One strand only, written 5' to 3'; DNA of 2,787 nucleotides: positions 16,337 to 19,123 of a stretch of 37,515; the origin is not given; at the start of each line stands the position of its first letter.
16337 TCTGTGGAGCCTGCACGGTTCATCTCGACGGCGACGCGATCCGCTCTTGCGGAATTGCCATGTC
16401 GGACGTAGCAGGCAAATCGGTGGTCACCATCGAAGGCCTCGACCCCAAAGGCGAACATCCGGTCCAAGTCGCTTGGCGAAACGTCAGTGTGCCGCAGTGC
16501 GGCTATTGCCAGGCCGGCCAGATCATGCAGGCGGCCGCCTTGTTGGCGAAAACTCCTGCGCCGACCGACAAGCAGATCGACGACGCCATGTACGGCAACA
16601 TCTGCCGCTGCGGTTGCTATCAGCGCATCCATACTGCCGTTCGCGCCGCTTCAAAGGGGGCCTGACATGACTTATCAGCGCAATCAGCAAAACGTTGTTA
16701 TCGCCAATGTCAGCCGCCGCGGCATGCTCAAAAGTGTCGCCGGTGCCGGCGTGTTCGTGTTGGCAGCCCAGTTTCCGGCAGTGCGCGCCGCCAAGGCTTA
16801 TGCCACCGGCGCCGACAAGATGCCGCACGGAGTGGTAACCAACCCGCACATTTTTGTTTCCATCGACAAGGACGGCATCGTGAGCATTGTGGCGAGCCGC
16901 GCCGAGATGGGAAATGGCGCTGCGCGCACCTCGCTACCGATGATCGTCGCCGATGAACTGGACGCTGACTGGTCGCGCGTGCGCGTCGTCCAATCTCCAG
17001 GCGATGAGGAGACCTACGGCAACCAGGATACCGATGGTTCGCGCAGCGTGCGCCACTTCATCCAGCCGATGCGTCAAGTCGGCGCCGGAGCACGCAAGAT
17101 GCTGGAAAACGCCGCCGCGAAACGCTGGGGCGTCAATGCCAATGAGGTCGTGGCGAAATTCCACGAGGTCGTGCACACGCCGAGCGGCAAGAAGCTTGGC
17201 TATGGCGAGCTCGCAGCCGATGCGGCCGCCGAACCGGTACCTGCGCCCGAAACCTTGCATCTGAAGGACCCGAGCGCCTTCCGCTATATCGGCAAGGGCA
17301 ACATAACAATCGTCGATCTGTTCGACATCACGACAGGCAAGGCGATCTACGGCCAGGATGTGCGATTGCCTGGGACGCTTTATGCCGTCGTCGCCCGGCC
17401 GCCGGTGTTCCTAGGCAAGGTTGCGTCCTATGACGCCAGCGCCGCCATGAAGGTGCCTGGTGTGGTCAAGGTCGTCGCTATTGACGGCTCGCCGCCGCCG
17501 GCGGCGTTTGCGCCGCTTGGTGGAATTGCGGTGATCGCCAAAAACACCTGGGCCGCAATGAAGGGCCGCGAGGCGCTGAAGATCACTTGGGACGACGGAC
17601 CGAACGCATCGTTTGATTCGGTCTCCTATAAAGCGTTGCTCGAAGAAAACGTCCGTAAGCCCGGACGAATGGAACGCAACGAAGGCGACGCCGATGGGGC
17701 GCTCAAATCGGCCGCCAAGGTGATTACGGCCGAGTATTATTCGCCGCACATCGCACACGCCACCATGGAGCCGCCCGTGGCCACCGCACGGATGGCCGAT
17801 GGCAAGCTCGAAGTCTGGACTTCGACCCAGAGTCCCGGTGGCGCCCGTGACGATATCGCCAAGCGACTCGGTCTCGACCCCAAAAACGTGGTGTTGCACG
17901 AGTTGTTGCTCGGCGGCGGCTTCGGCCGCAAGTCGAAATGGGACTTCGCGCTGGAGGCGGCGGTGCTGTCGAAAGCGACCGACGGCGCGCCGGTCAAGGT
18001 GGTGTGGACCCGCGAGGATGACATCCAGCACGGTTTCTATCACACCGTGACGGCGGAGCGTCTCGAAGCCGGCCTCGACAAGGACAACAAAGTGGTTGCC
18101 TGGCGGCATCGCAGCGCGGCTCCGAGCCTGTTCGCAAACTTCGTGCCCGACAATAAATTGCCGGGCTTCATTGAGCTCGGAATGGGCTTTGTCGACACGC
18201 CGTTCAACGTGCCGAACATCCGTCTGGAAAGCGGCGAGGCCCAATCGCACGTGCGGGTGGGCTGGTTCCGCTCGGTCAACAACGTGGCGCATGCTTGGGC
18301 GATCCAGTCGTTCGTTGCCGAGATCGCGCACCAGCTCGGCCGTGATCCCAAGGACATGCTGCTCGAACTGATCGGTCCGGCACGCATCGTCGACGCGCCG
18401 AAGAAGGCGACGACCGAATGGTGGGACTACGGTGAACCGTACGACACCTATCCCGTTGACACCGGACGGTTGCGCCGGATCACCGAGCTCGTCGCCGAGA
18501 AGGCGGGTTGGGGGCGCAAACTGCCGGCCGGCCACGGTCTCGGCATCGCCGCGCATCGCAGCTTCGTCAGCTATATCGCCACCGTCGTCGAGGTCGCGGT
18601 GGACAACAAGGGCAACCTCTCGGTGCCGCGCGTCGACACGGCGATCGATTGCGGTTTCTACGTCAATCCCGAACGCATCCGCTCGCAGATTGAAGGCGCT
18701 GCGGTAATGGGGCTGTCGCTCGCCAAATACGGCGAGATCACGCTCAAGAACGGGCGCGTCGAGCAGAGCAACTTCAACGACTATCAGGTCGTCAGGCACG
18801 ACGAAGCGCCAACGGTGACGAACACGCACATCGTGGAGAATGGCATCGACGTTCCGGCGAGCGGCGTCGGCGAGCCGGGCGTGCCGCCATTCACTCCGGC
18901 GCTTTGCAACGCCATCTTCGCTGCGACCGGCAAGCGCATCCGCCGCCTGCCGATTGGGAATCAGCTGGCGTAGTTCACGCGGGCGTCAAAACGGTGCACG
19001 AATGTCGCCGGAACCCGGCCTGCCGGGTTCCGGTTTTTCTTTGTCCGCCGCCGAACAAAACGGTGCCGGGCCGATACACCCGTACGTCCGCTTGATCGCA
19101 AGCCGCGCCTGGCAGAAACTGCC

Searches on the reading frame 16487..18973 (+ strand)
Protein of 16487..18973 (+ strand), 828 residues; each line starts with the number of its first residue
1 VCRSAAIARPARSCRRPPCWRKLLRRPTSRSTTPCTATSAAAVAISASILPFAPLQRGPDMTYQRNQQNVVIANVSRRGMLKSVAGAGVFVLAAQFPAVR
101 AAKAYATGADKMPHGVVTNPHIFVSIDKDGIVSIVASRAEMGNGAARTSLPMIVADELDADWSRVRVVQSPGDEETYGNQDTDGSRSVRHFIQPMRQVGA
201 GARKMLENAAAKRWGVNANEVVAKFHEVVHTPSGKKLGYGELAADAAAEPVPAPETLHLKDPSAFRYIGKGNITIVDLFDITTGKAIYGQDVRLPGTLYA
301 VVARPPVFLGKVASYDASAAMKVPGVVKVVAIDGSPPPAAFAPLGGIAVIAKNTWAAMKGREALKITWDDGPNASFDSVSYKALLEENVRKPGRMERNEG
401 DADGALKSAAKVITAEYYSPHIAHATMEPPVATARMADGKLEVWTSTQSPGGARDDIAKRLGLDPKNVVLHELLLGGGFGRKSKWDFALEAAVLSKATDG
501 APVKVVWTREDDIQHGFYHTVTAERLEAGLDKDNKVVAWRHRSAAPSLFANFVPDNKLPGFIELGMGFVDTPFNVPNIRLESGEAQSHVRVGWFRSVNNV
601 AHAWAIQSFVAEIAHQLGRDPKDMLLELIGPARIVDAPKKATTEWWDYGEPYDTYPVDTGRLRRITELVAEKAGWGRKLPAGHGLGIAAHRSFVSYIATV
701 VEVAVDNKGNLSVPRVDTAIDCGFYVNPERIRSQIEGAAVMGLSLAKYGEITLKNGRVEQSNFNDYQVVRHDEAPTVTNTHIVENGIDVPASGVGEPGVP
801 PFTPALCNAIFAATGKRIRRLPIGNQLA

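Call 63: search_protein_families(library=pfam, proteins=[window:16487-18973:+], max_evalue=0.001)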
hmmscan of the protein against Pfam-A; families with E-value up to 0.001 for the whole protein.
window:16487-18973:+ (828 aa): 3 families
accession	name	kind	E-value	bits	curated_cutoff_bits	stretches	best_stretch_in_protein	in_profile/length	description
PF02738.23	MoCoBD_1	-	5.5e-39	134.2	27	1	397-623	13-238/244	Molybdopterin cofactor-binding domain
PF20256.3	MoCoBD_2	-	2.3e-30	106.5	27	2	692-775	198-283/283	Molybdopterin cofactor-binding domain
PF01315.27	Ald_Xan_dh_C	-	1.8e-05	25.4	31.3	1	283-333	1-51/110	Aldehyde oxidase and xanthine dehydrogenase, a/b hammerhead domain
